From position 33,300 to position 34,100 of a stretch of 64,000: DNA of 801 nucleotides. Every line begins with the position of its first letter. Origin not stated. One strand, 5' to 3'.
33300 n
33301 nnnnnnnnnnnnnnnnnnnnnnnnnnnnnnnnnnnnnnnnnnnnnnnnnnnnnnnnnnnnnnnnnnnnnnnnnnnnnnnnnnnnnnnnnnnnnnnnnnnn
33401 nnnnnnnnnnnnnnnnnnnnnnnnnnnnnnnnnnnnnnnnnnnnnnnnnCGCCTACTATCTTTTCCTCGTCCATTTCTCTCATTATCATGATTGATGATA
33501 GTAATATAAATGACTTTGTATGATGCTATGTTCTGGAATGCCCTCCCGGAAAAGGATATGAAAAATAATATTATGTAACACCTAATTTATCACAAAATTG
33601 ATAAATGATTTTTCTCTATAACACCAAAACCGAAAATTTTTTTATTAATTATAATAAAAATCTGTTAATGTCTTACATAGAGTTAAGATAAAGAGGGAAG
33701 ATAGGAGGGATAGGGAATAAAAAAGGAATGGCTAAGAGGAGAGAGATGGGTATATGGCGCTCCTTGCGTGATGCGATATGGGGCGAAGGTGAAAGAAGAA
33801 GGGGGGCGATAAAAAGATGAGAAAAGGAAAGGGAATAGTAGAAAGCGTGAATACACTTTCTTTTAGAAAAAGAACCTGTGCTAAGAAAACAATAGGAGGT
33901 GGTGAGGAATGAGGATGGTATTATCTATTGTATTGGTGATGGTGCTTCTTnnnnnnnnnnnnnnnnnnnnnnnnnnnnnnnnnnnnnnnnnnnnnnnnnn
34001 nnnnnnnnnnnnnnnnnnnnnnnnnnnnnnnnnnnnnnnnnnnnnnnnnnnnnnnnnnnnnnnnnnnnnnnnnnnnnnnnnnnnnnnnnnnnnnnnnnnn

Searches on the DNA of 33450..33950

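Call 71: search_rna_families(source=window, start=33450, end=33950, threshold=evalue, max_evalue=10)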
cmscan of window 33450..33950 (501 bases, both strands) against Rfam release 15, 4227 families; matches with E-value up to 10: 5.
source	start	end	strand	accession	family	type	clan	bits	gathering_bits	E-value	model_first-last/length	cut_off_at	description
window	33537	33566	+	RF01370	CRISPR-DR57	Gene; CRISPR;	-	17.1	39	0.57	1-37/37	no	CRISPR RNA direct repeat element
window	33554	33617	+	RF01301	snoR4a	Gene; snRNA; snoRNA; CD-box;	-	16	50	6.9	1-77/77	no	Small nucleolar RNA snoR4a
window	33628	33668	+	RF03904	MIR7991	Gene; miRNA;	-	14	58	7.9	1-47/47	no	MIR7991 microRNA precursor family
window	33472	33535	+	RF02189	ST7-OT4_3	Gene; lncRNA;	-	12.2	50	1.7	233-302/302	no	ST7 overlapping transcript 4 conserved region 3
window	33482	33526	+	RF00295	snoTBR7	Gene; snRNA; snoRNA; CD-box;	-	12.1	45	9.2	1-75/75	no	Small nucleolar RNA TBR7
